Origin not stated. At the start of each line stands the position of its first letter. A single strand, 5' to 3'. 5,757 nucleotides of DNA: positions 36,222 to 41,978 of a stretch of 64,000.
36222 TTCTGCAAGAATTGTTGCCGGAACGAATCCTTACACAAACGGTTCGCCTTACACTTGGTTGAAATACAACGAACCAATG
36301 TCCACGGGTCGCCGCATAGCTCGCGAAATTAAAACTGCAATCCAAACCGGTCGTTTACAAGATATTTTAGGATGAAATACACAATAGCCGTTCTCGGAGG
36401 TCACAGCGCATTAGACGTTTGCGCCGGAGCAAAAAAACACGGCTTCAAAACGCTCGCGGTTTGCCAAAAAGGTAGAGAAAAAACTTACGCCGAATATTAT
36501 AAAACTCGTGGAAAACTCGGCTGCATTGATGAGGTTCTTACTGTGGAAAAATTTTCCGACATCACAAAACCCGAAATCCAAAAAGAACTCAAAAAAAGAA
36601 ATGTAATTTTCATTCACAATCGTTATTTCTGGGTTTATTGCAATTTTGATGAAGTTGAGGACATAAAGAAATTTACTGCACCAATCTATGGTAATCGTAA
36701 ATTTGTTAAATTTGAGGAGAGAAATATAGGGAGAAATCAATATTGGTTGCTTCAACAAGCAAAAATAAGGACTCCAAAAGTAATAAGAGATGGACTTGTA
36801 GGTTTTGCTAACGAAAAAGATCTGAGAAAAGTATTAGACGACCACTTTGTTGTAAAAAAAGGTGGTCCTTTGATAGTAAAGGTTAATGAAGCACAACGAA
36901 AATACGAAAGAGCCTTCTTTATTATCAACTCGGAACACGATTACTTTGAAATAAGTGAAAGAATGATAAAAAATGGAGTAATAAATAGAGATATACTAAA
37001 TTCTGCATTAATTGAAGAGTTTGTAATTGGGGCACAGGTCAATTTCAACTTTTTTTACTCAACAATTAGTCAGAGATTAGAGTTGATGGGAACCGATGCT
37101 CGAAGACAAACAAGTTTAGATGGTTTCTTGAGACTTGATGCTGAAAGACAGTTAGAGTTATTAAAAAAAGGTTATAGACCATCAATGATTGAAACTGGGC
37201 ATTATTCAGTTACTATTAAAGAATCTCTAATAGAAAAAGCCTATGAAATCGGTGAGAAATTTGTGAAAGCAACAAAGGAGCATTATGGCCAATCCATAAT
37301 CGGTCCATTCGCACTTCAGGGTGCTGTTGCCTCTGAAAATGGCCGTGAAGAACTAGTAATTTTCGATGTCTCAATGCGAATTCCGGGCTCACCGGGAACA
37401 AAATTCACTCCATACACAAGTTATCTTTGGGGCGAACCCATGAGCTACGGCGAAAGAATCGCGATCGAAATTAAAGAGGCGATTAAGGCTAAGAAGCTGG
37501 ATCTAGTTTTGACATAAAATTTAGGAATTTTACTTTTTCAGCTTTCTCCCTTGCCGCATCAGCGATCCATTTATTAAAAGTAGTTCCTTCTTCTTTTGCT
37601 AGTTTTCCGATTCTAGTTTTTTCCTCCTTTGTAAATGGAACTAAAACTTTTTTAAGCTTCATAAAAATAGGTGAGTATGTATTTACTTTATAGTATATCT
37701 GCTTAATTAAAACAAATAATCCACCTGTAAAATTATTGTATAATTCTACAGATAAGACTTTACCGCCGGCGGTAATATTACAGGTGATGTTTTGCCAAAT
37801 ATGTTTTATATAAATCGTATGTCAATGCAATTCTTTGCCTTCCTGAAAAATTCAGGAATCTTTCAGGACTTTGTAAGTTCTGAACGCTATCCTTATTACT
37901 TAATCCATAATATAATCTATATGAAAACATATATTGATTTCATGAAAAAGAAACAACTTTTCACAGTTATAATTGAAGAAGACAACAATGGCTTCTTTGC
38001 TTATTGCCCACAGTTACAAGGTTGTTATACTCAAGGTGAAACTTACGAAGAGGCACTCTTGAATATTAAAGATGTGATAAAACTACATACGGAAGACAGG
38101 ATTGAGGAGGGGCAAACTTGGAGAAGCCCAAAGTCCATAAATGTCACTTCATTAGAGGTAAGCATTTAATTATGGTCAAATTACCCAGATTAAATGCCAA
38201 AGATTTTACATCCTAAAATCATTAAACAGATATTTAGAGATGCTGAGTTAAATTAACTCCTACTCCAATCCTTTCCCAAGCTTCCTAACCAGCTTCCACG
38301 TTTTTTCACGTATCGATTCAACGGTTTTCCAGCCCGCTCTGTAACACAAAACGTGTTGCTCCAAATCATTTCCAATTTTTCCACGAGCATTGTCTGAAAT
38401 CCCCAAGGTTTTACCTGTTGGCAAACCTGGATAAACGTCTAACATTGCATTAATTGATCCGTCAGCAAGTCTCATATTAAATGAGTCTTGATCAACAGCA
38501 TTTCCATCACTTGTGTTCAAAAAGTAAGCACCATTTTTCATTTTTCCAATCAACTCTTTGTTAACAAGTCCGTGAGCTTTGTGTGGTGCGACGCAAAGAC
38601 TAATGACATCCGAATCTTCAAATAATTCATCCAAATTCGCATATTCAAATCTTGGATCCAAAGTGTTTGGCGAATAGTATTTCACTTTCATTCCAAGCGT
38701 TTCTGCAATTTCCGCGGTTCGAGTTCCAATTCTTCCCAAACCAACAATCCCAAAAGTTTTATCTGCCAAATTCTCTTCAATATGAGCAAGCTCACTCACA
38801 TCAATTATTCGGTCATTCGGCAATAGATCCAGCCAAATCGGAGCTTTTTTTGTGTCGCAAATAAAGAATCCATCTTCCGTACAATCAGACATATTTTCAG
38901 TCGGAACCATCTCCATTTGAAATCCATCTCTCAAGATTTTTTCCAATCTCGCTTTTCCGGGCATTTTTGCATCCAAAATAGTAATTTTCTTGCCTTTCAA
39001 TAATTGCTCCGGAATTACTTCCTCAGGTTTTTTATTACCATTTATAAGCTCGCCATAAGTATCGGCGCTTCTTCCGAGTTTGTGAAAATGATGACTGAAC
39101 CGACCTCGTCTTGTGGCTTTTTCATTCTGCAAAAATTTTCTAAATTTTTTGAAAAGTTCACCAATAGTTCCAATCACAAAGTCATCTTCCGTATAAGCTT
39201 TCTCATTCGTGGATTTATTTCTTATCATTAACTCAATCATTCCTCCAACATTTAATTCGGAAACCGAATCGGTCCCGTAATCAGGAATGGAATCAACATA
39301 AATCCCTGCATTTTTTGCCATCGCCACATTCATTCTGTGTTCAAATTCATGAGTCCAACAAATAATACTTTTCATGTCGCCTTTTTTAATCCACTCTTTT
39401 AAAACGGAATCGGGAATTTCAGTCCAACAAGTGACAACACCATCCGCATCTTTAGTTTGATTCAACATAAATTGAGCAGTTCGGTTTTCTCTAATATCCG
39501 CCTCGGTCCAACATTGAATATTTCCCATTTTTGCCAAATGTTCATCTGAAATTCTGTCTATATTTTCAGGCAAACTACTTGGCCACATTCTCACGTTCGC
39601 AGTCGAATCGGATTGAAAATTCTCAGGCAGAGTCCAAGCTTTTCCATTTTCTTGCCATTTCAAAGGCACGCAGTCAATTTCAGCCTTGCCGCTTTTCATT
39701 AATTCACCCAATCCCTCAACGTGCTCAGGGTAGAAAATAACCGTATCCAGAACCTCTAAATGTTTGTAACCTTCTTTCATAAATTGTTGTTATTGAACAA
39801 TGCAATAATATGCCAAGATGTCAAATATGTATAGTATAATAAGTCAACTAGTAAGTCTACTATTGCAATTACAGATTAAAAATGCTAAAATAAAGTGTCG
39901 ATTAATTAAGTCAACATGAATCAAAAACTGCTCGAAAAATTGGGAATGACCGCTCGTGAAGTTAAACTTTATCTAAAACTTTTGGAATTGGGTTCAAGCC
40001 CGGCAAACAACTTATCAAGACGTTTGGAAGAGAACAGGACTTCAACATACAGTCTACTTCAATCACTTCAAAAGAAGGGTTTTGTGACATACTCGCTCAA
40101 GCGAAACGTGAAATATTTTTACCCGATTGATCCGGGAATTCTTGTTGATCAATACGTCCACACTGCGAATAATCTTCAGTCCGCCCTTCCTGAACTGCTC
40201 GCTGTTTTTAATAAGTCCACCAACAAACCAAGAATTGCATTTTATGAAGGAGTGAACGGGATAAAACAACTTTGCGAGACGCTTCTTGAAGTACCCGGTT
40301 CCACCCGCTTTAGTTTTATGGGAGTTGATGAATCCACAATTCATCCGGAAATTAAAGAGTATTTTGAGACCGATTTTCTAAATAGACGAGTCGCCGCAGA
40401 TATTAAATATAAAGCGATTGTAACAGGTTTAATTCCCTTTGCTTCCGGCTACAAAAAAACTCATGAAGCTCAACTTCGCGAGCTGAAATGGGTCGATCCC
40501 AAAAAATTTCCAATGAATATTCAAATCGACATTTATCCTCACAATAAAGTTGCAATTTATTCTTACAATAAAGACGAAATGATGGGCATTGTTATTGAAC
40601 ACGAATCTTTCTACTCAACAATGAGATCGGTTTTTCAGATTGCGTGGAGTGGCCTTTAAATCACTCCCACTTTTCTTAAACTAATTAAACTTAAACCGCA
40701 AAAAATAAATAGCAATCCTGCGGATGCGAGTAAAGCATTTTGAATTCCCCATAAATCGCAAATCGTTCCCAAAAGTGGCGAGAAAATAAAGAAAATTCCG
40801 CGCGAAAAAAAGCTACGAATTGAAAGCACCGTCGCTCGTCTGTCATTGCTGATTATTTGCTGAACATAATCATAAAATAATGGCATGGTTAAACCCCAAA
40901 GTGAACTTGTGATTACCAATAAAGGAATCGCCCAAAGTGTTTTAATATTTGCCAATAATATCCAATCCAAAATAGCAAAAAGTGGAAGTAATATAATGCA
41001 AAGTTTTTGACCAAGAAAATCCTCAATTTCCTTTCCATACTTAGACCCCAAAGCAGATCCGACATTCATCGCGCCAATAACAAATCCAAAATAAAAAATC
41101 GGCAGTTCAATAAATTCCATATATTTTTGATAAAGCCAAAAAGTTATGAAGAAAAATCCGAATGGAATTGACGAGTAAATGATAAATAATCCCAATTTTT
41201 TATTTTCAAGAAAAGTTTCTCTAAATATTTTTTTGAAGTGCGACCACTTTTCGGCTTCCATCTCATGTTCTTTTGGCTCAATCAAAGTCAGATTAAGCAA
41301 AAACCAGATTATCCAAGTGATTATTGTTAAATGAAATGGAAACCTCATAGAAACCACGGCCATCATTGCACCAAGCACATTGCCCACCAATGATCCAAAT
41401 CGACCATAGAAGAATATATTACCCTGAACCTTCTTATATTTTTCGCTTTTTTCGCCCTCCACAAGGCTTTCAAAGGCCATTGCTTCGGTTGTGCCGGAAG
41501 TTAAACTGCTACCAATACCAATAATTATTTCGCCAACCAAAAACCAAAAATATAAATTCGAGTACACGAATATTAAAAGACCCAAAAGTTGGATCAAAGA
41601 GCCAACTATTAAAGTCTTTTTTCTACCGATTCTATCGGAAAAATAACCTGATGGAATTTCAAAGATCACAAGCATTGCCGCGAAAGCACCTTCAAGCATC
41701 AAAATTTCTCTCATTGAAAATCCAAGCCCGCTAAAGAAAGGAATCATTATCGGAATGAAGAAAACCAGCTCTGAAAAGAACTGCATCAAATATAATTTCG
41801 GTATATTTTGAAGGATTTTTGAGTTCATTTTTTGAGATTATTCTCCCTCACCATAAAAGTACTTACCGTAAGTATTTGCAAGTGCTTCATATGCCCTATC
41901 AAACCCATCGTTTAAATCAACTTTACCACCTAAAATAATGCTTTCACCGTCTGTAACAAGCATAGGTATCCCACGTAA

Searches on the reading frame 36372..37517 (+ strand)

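Call 28: search_protein_families(library=pfam, proteins=[window:36372-37517:+], max_evalue=0.001)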
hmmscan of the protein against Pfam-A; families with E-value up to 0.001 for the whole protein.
window:36372-37517:+ (381 aa): 2 families
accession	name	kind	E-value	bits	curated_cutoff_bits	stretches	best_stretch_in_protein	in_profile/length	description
PF06973.17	DUF1297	-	1.4e-60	204.5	23.8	1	190-381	1-188/188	Domain of unknown function (DUF1297)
PF06849.18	DUF1246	-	7.7e-37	126.5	25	1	5-137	1-121/122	Protein of unknown function (DUF1246)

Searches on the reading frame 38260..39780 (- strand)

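Call 28: search_protein_families(library=pfam, proteins=[window:38260-39780:-], max_evalue=0.001)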
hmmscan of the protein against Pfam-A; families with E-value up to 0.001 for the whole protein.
window:38260-39780:- (506 aa): 2 families
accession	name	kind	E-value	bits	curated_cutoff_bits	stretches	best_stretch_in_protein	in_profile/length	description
PF02826.25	2-Hacid_dh_C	-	2.1e-29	102.6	25.1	1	333-453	29-157/178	D-isomer specific 2-hydroxyacid dehydrogenase, NAD binding domain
PF00389.36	2-Hacid_dh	-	0.00016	21.8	24.6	1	87-222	17-129/134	D-isomer specific 2-hydroxyacid dehydrogenase, catalytic domain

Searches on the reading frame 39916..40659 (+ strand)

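Call 24: search_protein_families(library=pfam, proteins=[window:39916-40659:+], max_evalue=0.001)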
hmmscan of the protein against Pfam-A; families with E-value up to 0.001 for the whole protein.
window:39916-40659:+ (247 aa): 2 families
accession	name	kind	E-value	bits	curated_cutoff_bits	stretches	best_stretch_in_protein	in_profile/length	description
PF01978.25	TrmB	-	1.5e-13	50.8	25.6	1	6-73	1-67/68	Sugar-specific transcriptional regulator TrmB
PF09339.16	HTH_IclR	-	0.0005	20.2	22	1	30-59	21-50/52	IclR helix-turn-helix domain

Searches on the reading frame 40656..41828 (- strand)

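Call 24: search_protein_families(library=pfam, proteins=[window:40656-41828:-], max_evalue=0.001)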
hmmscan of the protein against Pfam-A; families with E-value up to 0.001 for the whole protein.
window:40656-41828:- (390 aa): 3 families
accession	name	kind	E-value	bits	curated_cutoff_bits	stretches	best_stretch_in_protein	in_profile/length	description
PF07690.21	MFS_1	-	4.4e-30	105.2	33.4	1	13-349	2-345/347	Major Facilitator Superfamily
PF05977.19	MFS_3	-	6.8e-08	31.8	27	1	42-377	47-387/524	Transmembrane secretion effector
PF00083.30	Sugar_tr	-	2.3e-05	23.9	22.3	1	60-182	66-191/452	Sugar (and other) transporter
